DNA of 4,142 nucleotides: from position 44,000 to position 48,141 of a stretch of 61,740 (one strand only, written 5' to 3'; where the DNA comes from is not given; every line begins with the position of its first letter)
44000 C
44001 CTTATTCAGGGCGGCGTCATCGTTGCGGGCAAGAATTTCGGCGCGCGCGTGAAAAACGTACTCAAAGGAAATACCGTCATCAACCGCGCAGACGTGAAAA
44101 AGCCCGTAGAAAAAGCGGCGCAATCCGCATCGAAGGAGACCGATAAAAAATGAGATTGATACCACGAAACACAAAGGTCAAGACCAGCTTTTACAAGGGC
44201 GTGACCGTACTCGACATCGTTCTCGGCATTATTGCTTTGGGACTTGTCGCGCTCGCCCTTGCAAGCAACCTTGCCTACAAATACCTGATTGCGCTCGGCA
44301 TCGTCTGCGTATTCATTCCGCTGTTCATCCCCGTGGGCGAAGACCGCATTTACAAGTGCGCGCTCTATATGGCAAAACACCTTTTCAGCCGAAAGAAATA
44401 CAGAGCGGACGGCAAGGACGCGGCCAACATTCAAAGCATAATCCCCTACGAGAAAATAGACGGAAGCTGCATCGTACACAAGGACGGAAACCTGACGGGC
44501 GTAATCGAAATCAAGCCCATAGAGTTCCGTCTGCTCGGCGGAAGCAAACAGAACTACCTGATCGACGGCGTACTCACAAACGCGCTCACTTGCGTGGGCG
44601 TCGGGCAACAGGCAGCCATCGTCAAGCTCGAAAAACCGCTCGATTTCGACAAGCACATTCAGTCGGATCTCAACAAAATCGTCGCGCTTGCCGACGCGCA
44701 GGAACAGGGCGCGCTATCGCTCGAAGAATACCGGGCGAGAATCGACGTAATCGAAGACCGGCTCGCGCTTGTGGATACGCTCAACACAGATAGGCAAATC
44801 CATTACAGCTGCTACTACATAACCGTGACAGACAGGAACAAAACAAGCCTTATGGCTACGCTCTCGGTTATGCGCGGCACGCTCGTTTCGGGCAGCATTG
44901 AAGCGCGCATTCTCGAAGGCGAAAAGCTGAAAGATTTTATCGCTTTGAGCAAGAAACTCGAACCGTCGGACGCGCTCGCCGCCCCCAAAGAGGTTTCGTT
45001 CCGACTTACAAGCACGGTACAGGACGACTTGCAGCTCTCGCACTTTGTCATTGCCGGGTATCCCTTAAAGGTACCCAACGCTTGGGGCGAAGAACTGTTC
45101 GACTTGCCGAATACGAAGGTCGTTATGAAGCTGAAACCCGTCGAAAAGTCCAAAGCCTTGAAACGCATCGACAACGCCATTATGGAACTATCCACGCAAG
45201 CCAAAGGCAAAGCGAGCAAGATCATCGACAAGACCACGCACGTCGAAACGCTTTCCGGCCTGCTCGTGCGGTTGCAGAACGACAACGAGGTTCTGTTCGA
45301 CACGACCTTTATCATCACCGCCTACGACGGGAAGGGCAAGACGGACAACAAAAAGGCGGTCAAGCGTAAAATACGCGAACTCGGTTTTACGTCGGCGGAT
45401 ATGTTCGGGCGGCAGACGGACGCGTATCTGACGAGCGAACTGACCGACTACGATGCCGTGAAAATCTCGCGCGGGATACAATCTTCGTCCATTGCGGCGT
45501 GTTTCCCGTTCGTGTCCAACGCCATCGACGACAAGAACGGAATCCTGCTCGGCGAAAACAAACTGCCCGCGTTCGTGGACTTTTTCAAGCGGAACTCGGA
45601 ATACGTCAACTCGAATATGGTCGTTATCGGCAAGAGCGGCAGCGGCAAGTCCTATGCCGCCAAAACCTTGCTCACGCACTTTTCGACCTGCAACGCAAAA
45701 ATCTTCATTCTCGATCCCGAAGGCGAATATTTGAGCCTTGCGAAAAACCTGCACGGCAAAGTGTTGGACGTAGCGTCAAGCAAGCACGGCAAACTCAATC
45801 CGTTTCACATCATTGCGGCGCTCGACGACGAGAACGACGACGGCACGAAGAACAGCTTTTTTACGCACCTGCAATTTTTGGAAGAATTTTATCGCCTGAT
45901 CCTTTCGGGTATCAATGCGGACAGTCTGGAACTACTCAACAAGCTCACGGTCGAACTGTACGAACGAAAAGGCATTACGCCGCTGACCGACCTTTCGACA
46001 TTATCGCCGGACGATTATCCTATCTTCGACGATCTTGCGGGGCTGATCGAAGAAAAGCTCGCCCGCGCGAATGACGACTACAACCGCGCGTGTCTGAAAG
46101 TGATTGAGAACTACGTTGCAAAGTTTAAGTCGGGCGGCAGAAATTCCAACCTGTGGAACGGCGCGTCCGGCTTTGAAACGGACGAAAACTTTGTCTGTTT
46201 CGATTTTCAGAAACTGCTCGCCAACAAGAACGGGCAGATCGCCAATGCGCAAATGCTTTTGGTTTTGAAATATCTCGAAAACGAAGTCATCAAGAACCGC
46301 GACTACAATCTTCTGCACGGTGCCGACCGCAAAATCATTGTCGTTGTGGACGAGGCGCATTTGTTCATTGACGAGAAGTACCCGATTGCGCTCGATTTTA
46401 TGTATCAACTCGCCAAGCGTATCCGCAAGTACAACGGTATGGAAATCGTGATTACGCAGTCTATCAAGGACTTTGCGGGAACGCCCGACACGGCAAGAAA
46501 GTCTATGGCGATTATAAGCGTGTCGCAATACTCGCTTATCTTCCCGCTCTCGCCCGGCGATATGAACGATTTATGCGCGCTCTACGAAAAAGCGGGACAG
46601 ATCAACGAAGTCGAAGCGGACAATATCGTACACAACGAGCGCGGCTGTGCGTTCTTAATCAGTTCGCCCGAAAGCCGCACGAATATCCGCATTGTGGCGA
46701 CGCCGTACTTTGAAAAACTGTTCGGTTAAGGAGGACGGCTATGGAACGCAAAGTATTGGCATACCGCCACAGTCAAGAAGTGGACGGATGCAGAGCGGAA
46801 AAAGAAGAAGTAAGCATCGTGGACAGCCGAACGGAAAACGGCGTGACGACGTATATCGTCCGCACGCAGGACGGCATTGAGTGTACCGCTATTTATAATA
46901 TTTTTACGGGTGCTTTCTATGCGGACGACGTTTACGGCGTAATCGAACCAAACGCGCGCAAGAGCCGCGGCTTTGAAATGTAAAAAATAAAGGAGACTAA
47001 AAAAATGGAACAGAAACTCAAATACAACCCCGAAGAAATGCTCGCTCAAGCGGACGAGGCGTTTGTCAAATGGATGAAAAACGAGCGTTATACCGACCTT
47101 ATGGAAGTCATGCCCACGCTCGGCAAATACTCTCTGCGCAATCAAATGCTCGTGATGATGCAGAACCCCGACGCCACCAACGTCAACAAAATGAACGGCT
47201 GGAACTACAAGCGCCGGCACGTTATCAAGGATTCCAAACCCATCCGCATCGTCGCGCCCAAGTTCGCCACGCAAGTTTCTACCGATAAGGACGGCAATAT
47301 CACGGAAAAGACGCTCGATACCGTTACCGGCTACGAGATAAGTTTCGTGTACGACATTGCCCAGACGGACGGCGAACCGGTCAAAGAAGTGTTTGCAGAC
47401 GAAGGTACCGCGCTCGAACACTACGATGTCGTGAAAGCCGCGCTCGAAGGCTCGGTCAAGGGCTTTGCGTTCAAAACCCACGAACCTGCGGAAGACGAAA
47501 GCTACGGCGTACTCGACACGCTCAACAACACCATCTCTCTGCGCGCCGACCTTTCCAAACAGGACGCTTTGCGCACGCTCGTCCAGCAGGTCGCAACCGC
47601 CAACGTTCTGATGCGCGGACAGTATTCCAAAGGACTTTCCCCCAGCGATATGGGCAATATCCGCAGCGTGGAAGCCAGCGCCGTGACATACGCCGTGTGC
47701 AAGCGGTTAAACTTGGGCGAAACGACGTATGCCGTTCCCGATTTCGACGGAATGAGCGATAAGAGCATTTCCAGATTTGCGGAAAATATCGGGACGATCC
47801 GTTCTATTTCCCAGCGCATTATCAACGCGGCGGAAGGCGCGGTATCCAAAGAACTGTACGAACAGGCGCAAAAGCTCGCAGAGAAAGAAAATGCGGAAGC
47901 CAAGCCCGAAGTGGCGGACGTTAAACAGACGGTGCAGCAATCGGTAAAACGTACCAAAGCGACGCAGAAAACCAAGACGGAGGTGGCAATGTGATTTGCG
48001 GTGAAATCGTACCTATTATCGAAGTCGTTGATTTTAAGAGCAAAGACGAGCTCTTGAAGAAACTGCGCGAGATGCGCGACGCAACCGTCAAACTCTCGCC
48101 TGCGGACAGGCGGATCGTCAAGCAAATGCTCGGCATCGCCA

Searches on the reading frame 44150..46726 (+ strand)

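Call 41: search_protein_families(library=pfam, proteins=[window:44150-46726:+], max_evalue=0.001)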
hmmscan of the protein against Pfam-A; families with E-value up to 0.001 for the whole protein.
window:44150-46726:+ (859 aa): 4 families
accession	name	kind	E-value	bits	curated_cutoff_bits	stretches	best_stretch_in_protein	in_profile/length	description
PF19044.6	P-loop_TraG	-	9.6e-14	51.3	25.8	1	473-779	12-300/413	TraG P-loop domain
PF01935.23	DUF87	-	6.7e-11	43.1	23.2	1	483-560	19-103/220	Helicase HerA, central domain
PF12846.13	AAA_10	-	6.8e-09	35.7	27.5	1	484-572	18-111/362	AAA-like domain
PF13401.12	AAA_22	-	0.00014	22.6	27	0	488-531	6-51/130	AAA domain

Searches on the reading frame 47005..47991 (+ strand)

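Call 41: search_protein_families(library=pfam, proteins=[window:47005-47991:+], max_evalue=0.001)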
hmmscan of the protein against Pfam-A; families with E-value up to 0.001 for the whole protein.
window:47005-47991:+ (329 aa): 1 family
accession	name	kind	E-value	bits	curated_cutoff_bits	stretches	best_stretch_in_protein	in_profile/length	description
PF08401.16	ArdcN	-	0.00046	20.8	22.6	1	11-101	10-107/123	N-terminal domain of anti-restriction factor ArdC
